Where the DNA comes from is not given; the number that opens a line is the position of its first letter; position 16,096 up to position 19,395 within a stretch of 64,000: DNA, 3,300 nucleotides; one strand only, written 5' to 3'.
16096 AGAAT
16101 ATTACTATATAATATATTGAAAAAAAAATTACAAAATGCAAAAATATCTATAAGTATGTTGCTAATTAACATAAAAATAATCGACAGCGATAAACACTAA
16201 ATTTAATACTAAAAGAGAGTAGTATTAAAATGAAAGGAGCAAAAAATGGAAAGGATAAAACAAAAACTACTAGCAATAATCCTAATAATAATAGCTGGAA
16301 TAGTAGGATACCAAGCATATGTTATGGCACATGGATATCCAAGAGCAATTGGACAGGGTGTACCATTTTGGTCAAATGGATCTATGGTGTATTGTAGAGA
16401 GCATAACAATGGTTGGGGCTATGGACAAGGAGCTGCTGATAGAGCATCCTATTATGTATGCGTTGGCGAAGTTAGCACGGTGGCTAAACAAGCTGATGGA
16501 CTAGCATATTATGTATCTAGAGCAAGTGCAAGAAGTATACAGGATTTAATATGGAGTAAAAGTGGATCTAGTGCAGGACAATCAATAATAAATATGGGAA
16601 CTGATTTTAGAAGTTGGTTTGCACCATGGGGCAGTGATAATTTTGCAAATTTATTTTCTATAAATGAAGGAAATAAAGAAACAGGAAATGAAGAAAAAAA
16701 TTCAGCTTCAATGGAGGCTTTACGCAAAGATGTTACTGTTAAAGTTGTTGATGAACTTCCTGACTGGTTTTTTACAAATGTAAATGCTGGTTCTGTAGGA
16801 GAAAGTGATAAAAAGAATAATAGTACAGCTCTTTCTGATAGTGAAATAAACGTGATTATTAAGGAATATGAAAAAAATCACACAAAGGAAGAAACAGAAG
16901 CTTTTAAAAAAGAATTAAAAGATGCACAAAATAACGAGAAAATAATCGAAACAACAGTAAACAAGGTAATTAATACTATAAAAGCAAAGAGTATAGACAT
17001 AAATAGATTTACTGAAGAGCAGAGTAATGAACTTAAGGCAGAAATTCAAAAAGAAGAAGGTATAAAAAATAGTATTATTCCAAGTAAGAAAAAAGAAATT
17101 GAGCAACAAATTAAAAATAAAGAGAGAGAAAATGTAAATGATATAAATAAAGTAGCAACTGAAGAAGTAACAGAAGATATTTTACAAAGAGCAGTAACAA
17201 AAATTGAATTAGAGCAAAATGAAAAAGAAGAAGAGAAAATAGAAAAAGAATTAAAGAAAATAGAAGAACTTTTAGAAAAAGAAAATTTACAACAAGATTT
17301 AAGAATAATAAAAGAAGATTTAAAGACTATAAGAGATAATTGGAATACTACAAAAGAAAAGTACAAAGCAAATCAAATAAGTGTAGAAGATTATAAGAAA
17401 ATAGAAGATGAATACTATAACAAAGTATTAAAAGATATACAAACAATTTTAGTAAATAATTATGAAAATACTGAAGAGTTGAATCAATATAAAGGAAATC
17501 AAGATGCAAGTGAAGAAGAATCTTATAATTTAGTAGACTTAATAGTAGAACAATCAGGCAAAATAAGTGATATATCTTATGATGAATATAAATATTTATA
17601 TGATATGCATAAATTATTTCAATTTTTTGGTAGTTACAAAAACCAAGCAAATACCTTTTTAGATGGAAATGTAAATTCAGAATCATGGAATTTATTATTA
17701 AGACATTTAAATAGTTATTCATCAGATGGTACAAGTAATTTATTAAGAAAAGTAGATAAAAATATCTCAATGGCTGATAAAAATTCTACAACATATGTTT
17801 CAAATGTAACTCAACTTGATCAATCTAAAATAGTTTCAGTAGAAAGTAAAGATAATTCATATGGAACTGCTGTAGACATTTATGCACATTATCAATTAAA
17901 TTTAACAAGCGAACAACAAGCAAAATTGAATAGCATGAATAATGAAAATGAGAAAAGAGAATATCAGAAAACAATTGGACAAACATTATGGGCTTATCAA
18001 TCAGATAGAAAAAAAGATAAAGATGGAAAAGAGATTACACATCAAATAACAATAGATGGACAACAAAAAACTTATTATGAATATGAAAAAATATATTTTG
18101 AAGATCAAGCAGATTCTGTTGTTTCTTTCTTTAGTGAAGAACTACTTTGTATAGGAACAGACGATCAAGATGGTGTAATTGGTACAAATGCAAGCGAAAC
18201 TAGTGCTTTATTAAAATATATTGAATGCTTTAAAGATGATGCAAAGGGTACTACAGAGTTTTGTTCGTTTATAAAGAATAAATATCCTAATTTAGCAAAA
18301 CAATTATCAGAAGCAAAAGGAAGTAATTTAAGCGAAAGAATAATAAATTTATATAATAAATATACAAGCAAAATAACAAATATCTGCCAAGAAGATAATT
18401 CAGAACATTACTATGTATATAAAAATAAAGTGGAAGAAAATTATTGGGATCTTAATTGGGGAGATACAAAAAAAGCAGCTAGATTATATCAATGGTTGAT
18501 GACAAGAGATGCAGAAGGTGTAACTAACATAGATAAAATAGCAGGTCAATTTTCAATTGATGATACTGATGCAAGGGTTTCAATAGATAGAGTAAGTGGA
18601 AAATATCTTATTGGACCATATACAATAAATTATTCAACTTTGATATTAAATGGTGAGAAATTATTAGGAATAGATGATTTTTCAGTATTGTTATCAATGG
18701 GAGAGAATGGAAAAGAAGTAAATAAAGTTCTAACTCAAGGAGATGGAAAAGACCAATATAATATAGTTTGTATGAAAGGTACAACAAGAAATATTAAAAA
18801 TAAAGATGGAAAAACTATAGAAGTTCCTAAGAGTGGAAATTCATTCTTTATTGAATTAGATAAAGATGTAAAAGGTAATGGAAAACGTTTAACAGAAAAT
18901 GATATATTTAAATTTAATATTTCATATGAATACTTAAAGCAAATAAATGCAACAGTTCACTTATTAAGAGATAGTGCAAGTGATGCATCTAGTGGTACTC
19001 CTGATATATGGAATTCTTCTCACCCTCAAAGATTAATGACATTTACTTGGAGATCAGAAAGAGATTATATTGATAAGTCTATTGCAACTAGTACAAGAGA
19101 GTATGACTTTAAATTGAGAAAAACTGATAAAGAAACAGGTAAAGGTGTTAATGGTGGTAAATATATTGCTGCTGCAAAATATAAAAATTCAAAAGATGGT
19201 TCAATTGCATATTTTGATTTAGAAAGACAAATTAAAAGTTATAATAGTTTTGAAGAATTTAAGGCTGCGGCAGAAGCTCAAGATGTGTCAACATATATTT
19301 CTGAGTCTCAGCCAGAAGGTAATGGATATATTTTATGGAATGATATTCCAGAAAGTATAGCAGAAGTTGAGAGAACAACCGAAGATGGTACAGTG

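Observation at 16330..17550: Unique N-terminal head of gene 2: GC-richer roughly 130-aa globular domain with a lone Cys and an IQDLIW motif, followed by a roughly 270-aa E/K coiled-coil stalk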

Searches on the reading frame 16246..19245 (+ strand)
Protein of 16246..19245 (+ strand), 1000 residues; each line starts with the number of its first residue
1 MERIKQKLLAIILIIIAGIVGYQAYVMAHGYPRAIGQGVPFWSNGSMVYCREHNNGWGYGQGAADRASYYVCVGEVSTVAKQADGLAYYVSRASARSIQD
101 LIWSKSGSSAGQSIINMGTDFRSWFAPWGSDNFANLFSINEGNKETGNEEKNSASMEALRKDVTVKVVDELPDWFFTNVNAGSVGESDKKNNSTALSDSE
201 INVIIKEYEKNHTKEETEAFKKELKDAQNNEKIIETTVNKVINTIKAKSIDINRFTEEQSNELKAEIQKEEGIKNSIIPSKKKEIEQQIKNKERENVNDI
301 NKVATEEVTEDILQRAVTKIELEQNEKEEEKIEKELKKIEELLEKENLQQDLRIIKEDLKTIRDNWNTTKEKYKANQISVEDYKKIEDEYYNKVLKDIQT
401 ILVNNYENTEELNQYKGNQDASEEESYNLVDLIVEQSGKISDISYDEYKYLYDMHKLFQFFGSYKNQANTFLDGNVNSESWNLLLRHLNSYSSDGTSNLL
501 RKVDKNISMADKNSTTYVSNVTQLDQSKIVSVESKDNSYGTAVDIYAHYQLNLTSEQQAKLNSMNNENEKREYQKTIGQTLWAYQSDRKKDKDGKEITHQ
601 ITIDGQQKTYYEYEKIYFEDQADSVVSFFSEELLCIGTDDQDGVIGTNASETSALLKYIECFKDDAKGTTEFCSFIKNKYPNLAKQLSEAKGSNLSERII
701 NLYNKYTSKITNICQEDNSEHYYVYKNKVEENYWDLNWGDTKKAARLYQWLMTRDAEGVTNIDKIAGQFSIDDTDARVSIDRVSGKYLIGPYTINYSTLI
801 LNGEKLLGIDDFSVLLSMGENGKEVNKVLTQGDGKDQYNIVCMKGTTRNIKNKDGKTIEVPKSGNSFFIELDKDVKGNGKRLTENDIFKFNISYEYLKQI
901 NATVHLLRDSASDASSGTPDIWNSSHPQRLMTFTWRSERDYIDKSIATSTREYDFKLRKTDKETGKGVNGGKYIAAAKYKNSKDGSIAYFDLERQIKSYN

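Call 16: search_solved_structures(query=window:16246-19245:+, max_evalue=1)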
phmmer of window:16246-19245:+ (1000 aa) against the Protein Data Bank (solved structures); distinct sequences matched with E-value up to 1: 1.
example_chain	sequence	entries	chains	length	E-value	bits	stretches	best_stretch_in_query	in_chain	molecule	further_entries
1tzt_A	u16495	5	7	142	0.61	11.2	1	316-398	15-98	N utilization substance protein B homolog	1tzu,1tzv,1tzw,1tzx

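Call 17: search_protein_families(library=ncbifam, proteins=[window:16246-19245:+], max_evalue=1)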
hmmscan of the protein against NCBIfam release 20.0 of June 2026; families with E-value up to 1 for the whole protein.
window:16246-19245:+ (1000 aa): 0 families
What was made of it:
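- Tried and rejected: NCBIfam on the N- and C-terminal 1,000 aa: nothing (call 17).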

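Call 30: search_protein_families(library=pfam, alignment_id=A2, max_evalue=10)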
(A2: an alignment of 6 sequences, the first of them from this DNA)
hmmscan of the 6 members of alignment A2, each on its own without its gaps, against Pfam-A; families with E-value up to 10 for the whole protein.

A. member 1, seq(965 aa): 0 families

B. families by the number of members that match (of 6 scanned): 2 families
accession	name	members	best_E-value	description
PF10816.13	DUF2760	1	0.18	Domain of unknown function (DUF2760)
PF18373.7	Spectrin_2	1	0.24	Spectrin like domain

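Call 40: predict_structure(alignment_id=A2)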
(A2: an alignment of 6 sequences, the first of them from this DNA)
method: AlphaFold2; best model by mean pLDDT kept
length: 965 residues; sequences in the alignment: 6
mean_pLDDT: 50.1   pTM: 0.38
mean pLDDT of the five models: 50.1, 49.5, 47.8, 46.0, 44.1
residues with pLDDT >= 90: 0; 70-90: 199; 50-70: 250; < 50: 516
segments of 3 or more residues with pLDDT < 50: 21-24, 52-67, 106-196, 227-332, 334-336, 342-344, 378-381, 398-440, 474-479, 489-652, 712-739, 911-930, 935-940, 950-952, 959-965
pLDDT, mean of each block of 10 residues (from residue 1): 60 62 51 60 68 40 44 61 70 69 47 36 40 25 22 26 25 24 23 42 62 66 54 40 38 41 45 43 45 41 37 40 43 48 50 54 59 54 53 50 41 31 25 30 61 69 57 48 53 30 26 24 22 23 22 34 29 29 38 44 34 36 33 34 33 63 68 78 82 79 66 38 20 34 68 72 73 75 77 75 71 79 77 85 78 77 83 79 76 76 63 34 36 48 63 51 38
secondary structure, 60 per line:
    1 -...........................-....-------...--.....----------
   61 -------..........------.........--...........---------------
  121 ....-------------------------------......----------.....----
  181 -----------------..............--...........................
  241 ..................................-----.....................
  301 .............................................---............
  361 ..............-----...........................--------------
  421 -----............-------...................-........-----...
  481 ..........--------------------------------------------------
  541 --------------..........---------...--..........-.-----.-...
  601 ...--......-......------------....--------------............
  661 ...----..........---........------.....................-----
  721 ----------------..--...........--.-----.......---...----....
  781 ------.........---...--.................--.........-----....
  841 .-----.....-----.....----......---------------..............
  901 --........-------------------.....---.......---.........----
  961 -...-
elements in order (helices of 4 or more, strands of 3 or more residues): H2-28 E30-33 E41-43 E46-50 E68-77 H84-92 H95-105 H121-124 H156-161 H172-176 H198-211 H214-274 H280-345 H349-374 H380-406 H426-437 H445-463 H465-472 H478-490 H555-564 E574-576 E579-588 E598-603 E606-611 E613-618 H631-634 H649-663 H668-677 H681-688 H695-715 H741-751 H761-766 E770-772 E777-780 E787-795 E799-801 E804-820 E823-831 E837-841 E847-851 E857-861 E866-871 E887-900 E903-910 E930-934 H938-941 E942-944 E948-956
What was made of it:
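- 16537..16554 (+): IQDLIW (aa 98-103), equivalent to the TQxxΦW motif of TED helix α2. It is not the bonding Gln. Predicted helix 95-105 (call 40).
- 17557..18525 (+): Conserved middle region of the N-terminal module (aa 438-760). Mixed helical and β structure, with no known family. AF2 confidence is low (call 40).
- On Coiled-coil stalk between tip and shaft: Helical in AF2 at pLDDT 40-60 (call 40).
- Checked: AF2 predicts long helices over 198-406 (call 40).
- Tried and rejected: AF2 of the 965-aa module: mean pLDDT 50 (call 40).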

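Call 41: find_related_loci(query=A2, collection=genome_contigs, flank=6000)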
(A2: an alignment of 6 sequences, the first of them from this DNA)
Query A2 (965 aa) in genome_contigs; peptide patterns used: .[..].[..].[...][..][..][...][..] (x = any residue, [..] = any of these).
27 stretches matched a pattern, but none encodes a relative of the query by tblastn (E <= 1e-3).

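Call 42: find_related_loci(query=A2, collection=metagenome_contigs, flank=6000)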
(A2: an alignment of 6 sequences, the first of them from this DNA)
Query A2 (965 aa) in metagenome_contigs; peptide patterns used: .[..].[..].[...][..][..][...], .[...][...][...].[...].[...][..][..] (x = any residue, [..] = any of these).
600 stretches matched a pattern, but none encodes a relative of the query by tblastn (E <= 1e-3).

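Call 50: fold_search(model_id=the predicted structure, library=pdb)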
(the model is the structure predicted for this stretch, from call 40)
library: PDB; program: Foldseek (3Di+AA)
matches with E <= 10: 213; with E <= 0.001: 0
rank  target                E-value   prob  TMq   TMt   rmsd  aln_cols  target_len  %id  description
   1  9eq7_E                3.7e-02  0.98  0.09  0.38   5.6       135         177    4  Halobacterium salinarum archaellum filament (released 2024-07-17)
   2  9eq7_B                7.4e-02  0.94  0.09  0.39   8.3       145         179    5  Halobacterium salinarum archaellum filament (released 2024-07-17)
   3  9nmt_A                1.1e-01  0.47  0.08  0.21  14.7       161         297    9  ML418 bound inwardly rectifying potassium channel Kir7.1 R162Q mutant (released 2026-01-28)
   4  7ohz_A                1.2e-01  0.51  0.08  0.20   8.1       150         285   12  Crystal structure of AP2 Mu2 - FCHO2 chimera (His6-tagged) (released 2022-06-01)
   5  9eq7_J                1.3e-01  0.72  0.09  0.36  24.0       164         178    4  Halobacterium salinarum archaellum filament (released 2024-07-17)
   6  7oi5_B                1.3e-01  0.41  0.08  0.20   7.8       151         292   10  Crystal structure of AP2 Mu2 - FCHO2 chimera (GST cleaved) (released 2022-06-01)
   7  7ohz_B                1.5e-01  0.38  0.07  0.19   7.9       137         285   17  Crystal structure of AP2 Mu2 - FCHO2 chimera (His6-tagged) (released 2022-06-01)
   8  2pr9_A                1.7e-01  0.30  0.08  0.21   9.7       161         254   14  Mu2 adaptin subunit (AP50) of AP2 adaptor (second domain), complexed with GABAA receptor-gamma2 subunit-derived intern (released 2008-03-18)
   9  7ofp_A                2.0e-01  0.25  0.07  0.20   8.5       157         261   13  Apo Structure of Mu2 Adaptin Subunit (Ap50) Of AP2 Clathrin Adaptor (released 2022-06-01)
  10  3h85_A                2.2e-01  0.21  0.07  0.20  10.0       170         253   14  Molecular basis for the association of PIPKI gamma-p90 with the clathrin adaptor AP-2 (released 2009-11-24)
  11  2bp5_M                2.5e-01  0.18  0.08  0.21  10.0       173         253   11  MU2 ADAPTIN SUBUNIT (AP50) OF AP2 ADAPTOR (SECOND DOMAIN), COMPLEXED WITH NON-CANONICAL INTERNALIZATION PEPTIDE VEDYEQ (released 2005-07-06)
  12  6bnt_A                2.7e-01  0.20  0.08  0.21   9.9       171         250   15  Crystal structure of AP2 mu1 adaptin C-terminal domain with IRS-1 peptide (released 2018-11-21)
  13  8qf2                  2.7e-01  0.02  0.04  0.05  21.5       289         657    9  Beta-L-Arabinofurano-cyclitol Aziridines are Cysteine-directed Broad-spectrum Inhibitors and Activity-based Probes for R (released 2023-12-13)
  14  2vgl_M                3.2e-01  0.15  0.07  0.14  10.4       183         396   13  AP2 CLATHRIN ADAPTOR CORE (released 2007-12-25)
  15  9u9s_M                3.4e-01  0.20  0.08  0.17  13.1       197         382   11  ARF1(Q71L) bound M4-CTD-docked AP-4 core (released 2026-03-04)
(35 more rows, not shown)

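Call 97: search_solved_structures(query=A2, max_evalue=10)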
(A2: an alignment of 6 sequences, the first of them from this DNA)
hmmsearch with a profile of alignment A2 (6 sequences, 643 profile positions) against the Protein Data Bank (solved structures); distinct sequences matched with E-value up to 10: 1.
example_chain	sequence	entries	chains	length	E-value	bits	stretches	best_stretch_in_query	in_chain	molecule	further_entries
9r1o_A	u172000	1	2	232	2.9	9.7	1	350-399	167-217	sc-apCC-6-DPH-NR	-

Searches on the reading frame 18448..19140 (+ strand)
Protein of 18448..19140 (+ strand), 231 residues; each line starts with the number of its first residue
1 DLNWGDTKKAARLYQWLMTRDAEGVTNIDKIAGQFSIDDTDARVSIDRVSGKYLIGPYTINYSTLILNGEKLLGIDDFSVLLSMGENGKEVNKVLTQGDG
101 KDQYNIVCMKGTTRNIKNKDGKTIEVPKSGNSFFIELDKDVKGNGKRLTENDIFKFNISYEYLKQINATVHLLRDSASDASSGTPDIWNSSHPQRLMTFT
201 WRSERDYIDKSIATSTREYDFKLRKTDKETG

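Call 107: find_homologous_proteins(query=A8, max_evalue=0.01)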
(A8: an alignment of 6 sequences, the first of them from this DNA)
Query A8 (6 sequences): 2368 candidates shared short words with the query, none scored E <= 0.01.
